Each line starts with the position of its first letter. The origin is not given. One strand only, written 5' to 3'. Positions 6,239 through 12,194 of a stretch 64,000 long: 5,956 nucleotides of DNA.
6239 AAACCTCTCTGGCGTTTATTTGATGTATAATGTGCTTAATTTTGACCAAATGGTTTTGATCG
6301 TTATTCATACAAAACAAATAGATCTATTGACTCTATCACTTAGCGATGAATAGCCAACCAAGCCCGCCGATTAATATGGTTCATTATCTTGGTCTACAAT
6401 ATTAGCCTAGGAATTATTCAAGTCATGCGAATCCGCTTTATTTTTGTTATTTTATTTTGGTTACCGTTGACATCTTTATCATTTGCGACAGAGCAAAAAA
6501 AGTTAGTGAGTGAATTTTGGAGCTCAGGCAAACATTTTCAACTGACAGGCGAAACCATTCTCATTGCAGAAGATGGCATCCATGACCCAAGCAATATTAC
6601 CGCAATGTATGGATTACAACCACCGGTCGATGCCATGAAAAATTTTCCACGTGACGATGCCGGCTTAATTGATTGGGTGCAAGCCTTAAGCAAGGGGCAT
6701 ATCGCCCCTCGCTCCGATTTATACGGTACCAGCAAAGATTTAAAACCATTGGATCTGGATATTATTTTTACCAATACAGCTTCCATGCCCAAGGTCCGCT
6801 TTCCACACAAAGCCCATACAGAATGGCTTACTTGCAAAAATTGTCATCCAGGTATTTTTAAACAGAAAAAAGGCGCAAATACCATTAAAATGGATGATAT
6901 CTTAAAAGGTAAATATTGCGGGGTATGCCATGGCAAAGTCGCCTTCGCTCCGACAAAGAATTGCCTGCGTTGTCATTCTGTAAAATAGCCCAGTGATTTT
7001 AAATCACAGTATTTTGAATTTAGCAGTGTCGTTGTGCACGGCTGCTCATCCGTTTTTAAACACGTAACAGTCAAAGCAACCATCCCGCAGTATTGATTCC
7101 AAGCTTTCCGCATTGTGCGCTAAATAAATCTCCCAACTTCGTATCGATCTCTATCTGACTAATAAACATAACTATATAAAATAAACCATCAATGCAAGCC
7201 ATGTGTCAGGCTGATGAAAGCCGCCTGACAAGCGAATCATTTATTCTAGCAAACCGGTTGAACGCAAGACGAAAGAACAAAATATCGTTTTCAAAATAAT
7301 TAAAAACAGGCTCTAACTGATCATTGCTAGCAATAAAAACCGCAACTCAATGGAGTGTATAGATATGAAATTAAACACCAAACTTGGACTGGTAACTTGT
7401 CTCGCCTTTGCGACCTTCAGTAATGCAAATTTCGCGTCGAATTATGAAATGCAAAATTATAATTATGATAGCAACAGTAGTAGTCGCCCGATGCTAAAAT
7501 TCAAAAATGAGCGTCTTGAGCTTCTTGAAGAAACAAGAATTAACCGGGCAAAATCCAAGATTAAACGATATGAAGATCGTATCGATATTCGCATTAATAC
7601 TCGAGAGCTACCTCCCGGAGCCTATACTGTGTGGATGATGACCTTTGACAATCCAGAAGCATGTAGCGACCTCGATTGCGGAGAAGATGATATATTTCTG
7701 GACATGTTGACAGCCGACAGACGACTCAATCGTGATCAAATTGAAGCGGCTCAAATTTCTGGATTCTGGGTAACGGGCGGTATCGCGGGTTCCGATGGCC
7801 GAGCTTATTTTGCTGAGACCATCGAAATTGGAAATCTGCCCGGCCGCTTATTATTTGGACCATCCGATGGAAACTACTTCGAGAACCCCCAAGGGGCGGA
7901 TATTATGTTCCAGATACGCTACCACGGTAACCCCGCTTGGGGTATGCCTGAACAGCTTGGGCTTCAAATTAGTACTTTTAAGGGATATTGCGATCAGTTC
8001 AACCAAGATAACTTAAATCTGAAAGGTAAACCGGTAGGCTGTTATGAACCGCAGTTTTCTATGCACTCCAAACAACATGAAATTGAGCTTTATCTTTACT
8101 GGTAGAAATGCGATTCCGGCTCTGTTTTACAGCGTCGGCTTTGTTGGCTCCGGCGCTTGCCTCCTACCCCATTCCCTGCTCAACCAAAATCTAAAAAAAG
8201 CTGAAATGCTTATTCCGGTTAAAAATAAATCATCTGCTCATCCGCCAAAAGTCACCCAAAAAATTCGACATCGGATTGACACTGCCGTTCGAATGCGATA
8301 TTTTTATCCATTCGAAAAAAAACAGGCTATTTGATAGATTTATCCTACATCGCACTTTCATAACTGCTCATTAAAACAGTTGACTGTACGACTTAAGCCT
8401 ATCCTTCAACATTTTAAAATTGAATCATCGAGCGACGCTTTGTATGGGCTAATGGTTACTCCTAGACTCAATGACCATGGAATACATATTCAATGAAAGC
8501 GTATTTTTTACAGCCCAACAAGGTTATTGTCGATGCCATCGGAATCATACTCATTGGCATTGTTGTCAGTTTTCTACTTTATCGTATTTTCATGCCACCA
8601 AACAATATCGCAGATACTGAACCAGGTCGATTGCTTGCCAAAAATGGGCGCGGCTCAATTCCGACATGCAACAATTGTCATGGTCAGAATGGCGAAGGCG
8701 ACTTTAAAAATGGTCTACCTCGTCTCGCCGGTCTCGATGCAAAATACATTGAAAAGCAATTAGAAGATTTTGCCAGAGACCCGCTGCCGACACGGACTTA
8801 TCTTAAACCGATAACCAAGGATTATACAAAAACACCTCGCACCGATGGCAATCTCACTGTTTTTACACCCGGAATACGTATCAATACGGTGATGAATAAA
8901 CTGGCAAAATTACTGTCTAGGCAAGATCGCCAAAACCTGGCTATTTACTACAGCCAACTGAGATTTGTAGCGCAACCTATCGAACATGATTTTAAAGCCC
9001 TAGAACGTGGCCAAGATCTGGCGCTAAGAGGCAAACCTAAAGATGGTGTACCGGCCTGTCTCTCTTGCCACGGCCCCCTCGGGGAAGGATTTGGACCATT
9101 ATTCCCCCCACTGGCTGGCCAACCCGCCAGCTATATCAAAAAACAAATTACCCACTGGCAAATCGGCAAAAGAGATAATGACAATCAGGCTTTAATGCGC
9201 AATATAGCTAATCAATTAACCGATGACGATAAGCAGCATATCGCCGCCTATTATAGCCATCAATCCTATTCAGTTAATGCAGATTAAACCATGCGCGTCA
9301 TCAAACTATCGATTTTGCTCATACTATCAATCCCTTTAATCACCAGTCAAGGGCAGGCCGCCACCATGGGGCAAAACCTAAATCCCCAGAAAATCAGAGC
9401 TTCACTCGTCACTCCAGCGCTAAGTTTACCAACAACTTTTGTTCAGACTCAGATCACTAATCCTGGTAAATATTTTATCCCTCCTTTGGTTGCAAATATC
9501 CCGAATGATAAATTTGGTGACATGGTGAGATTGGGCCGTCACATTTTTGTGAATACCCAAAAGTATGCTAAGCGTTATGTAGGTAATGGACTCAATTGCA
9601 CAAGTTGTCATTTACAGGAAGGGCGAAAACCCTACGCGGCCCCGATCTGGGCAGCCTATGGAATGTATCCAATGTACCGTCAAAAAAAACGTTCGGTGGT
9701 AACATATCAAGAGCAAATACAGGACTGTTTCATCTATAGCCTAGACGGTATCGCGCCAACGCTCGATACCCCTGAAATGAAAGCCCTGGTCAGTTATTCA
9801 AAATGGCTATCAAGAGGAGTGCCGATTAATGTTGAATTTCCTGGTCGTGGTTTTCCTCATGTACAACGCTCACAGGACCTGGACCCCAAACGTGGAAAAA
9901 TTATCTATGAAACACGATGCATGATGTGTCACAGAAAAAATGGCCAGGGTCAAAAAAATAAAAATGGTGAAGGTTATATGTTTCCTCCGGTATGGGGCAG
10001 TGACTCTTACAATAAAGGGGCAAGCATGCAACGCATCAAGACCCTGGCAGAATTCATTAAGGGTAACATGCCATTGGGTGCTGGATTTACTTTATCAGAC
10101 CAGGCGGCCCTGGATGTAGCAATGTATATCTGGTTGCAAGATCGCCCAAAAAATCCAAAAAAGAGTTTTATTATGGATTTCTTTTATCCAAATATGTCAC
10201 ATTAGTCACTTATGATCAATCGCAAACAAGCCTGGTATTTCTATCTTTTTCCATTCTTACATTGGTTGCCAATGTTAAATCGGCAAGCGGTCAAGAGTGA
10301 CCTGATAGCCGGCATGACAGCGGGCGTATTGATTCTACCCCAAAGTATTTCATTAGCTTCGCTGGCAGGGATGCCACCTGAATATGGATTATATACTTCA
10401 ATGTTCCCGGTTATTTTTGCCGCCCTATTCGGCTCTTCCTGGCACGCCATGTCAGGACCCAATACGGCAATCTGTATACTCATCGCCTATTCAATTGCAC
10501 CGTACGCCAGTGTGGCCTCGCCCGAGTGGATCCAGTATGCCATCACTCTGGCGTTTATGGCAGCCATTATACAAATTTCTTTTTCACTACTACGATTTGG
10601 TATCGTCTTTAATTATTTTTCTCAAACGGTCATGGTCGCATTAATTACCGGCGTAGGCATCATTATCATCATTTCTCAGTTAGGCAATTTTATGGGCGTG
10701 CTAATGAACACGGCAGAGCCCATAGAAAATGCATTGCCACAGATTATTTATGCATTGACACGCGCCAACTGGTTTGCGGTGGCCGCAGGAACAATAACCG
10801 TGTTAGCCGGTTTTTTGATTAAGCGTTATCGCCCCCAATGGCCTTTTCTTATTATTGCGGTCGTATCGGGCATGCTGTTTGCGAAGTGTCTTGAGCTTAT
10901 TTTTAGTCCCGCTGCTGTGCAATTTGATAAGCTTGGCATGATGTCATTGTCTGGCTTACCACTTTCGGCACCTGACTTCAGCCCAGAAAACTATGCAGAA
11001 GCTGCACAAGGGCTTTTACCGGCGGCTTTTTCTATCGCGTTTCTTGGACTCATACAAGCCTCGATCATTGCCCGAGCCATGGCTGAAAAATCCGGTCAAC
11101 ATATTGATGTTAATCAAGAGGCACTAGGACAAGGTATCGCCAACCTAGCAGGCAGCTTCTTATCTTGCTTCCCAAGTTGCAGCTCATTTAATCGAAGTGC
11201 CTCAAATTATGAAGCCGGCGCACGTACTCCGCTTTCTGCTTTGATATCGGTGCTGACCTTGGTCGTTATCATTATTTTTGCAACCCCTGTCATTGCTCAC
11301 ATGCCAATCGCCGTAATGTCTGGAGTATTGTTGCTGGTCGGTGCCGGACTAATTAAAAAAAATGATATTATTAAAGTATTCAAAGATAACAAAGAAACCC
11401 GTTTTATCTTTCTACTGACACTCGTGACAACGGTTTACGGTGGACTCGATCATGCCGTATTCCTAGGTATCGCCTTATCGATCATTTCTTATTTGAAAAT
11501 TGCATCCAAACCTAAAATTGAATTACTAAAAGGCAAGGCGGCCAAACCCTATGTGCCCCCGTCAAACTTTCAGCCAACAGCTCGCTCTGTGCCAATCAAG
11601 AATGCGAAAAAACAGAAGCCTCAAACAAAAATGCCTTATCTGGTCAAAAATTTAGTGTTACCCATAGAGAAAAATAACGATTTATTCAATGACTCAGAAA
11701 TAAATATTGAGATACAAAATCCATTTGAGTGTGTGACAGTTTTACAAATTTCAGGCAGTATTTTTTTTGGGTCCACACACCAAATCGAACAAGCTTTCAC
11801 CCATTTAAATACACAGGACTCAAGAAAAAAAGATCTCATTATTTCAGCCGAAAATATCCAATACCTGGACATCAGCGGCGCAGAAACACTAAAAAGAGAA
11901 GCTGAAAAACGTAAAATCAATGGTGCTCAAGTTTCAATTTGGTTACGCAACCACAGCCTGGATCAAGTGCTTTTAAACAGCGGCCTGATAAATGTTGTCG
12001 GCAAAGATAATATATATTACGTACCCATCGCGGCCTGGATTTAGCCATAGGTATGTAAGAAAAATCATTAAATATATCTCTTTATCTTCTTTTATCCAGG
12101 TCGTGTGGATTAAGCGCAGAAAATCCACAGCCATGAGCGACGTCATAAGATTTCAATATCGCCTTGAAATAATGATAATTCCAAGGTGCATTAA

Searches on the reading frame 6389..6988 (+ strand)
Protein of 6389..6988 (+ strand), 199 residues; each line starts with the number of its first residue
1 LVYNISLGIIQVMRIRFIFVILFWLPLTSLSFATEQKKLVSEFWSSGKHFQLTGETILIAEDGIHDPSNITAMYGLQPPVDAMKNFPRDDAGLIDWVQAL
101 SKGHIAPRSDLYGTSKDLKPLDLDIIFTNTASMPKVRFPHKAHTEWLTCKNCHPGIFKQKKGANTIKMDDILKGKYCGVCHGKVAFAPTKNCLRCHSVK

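Call 12: search_protein_families(library=ncbifam, proteins=[window:6389-6988:+], max_evalue=0.00001)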
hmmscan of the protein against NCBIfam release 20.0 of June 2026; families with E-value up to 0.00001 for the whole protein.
window:6389-6988:+ (199 aa): 1 family
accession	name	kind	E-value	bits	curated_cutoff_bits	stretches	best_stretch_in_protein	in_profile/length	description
TIGR04257.1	nanowire_3heme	domain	2.6e-21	75.6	40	1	129-197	6-75/75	c(7)-type cytochrome triheme domain-containing protein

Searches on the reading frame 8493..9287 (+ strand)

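Call 12: search_protein_families(library=ncbifam, proteins=[window:8493-9287:+], max_evalue=0.00001)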
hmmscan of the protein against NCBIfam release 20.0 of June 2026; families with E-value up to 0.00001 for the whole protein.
window:8493-9287:+ (264 aa): 2 families
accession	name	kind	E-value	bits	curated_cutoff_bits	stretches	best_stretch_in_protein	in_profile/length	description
NF049874.1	PdsA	exception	6.5e-12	45.7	330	1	55-257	24-197/198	periplasmic diheme shuttle PdsA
NF050122.1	bc1_QcrC_actin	exception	1.3e-07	31.2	200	0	17-90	9-81/253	cytochrome bc1 complex diheme cytochrome c subunit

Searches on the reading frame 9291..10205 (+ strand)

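Call 12: search_protein_families(library=ncbifam, proteins=[window:9291-10205:+], max_evalue=0.00001)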
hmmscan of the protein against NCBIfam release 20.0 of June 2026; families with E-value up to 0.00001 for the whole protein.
window:9291-10205:+ (304 aa): 1 family
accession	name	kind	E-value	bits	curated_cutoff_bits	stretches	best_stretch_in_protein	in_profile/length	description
TIGR04484.1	thiosulf_SoxA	equivalog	5.4e-18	65.1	110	2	77-181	106-207/212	sulfur oxidation c-type cytochrome SoxA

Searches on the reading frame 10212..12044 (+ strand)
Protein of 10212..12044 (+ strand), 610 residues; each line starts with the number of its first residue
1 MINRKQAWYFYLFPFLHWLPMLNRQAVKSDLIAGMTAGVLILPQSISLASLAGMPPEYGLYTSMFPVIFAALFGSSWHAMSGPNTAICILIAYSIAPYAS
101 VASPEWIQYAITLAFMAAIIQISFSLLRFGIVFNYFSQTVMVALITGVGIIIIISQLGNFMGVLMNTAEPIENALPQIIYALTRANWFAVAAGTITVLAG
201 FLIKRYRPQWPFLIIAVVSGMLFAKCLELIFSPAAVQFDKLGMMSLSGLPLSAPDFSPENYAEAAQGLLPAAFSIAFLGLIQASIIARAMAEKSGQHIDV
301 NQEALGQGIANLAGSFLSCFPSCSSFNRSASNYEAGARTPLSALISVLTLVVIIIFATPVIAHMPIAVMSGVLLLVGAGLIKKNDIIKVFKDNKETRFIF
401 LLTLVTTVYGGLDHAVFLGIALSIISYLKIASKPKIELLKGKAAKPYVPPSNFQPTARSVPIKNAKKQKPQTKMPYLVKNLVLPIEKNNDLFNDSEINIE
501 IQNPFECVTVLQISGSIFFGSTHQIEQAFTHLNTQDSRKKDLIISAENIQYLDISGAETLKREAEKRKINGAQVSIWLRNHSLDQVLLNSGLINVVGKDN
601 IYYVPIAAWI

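Call 12: search_protein_families(library=ncbifam, proteins=[window:10212-12044:+], max_evalue=0.00001)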
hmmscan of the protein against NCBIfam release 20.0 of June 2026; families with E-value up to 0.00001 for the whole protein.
window:10212-12044:+ (610 aa): 3 families
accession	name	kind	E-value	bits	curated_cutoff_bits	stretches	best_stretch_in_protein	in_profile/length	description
TIGR00815.1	sulP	subfamily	2.2e-93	313.6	380.45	1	14-603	1-560/565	sulfate permease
NF008660.1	PRK11660.1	equivalog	1.2e-54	185.7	614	1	23-429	25-443/572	C4-dicarboxylic acid transporter DauA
NF050096.1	BicarbTportBicA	equivalog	1.1e-38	133.1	880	1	24-425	9-402/547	bicarbonate transporter BicA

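Call 49: find_homologous_proteins(query=window:10212-12041:+, max_evalue=1e-30)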
Query window:10212-12041:+ (610 aa): 2307 proteins with E <= 1e-30 among 8000 candidates; the best 120 are listed.
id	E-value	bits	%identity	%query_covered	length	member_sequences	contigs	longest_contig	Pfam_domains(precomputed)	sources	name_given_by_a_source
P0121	0.0e+0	1335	100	100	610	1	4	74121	PF01740.27,PF00916.27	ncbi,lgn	-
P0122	0.0e+0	1158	86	99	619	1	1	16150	PF01740.27,PF00916.27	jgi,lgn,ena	-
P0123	0.0e+0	1014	75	99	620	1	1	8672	PF01740.27,PF00916.27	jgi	-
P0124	4.1e-264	896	71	96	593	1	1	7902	PF01740.27,PF00916.27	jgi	-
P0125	7.2e-248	842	66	98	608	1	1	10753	PF01740.27,PF00916.27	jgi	-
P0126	1.4e-244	831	64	98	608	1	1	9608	PF01740.27,PF00916.27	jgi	-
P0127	5.3e-243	826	63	98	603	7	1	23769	PF01740.27,PF00916.27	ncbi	-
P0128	5.6e-242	823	63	98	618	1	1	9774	PF01740.27,PF00916.27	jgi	jgi:SulP family sulfate permease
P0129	2.3e-240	817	66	96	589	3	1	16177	PF01740.27,PF00916.27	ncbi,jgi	-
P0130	3.7e-240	817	66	96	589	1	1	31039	PF01740.27,PF00916.27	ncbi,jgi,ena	-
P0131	6.7e-240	816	63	99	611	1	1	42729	PF00916.27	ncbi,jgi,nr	ncbi:MAG: SulP family inorganic anion transporter [Gammaproteobacteria bacterium]|nr:SulP family ino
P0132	1.4e-239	815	66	96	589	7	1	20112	PF01740.27,PF00916.27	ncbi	-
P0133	2.7e-239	814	66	96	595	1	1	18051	PF01740.27,PF00916.27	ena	-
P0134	3.1e-239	813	66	96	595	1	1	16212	PF01740.27,PF00916.27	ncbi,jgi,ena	-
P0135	2.4e-238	811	65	96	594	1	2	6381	PF01740.27,PF00916.27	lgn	-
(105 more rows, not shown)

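Call 50: find_encoding_contigs(protein=P0122, flank=10000, max_places=3)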
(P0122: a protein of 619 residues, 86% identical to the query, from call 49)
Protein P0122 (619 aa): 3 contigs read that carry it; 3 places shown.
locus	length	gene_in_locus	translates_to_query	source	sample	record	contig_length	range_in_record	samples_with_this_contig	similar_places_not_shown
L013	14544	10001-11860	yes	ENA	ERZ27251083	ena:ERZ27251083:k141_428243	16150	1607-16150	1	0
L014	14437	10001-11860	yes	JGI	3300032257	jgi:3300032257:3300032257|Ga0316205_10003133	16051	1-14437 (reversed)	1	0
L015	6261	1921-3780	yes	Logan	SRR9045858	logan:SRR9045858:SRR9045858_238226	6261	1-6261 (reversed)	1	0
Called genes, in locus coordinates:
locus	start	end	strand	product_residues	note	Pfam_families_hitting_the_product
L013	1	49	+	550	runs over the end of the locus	?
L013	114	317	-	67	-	-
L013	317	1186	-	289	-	PF01145:Band_7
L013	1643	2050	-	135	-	-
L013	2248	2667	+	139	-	-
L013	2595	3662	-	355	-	PF00078:RVT_1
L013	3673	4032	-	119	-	PF22296:bAvd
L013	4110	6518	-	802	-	PF00656:Peptidase_C14, PF03781:FGE-sulfatase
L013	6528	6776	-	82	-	-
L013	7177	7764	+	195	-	-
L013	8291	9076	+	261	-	PF00034:Cytochrom_C (faint), PF13442:Cytochrome_CBB3 (faint)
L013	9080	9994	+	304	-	PF21342:SoxA-TsdA_cyt-c, PF00034:Cytochrom_C (weak), PF13442:Cytochrome_CBB3 (weak)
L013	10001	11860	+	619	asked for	PF00916:Sulfate_transp, PF01740:STAS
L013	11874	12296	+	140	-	PF02635:DsrE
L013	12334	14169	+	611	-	PF00149:Metallophos (weak), PF02872:5_nucleotid_C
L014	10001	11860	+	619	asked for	PF00916:Sulfate_transp, PF01740:STAS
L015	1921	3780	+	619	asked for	PF00916:Sulfate_transp, PF01740:STAS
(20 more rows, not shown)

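Call 51: find_encoding_contigs(protein=P0123, flank=10000, max_places=3)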
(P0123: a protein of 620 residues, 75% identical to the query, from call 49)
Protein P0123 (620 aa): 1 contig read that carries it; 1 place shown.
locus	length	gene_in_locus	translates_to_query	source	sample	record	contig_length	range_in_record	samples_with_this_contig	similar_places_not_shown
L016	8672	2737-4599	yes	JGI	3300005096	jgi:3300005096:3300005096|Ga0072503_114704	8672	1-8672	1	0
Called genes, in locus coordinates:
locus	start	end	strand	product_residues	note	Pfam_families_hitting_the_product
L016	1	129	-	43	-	?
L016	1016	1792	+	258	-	PF13442:Cytochrome_CBB3 (weak), PF00034:Cytochrom_C (weak)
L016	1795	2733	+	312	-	PF21342:SoxA-TsdA_cyt-c, PF13442:Cytochrome_CBB3 (weak), PF00034:Cytochrom_C (weak)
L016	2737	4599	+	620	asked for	PF00916:Sulfate_transp, PF01740:STAS (weak)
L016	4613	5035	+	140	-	PF02635:DsrE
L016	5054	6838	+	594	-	PF00149:Metallophos (weak), PF02872:5_nucleotid_C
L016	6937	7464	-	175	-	PF00376:MerR, PF13411:MerR_1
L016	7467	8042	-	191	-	PF00324:AA_permease, PF13520:AA_permease_2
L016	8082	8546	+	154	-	PF04140:ICMT (weak), PF04191:PEMT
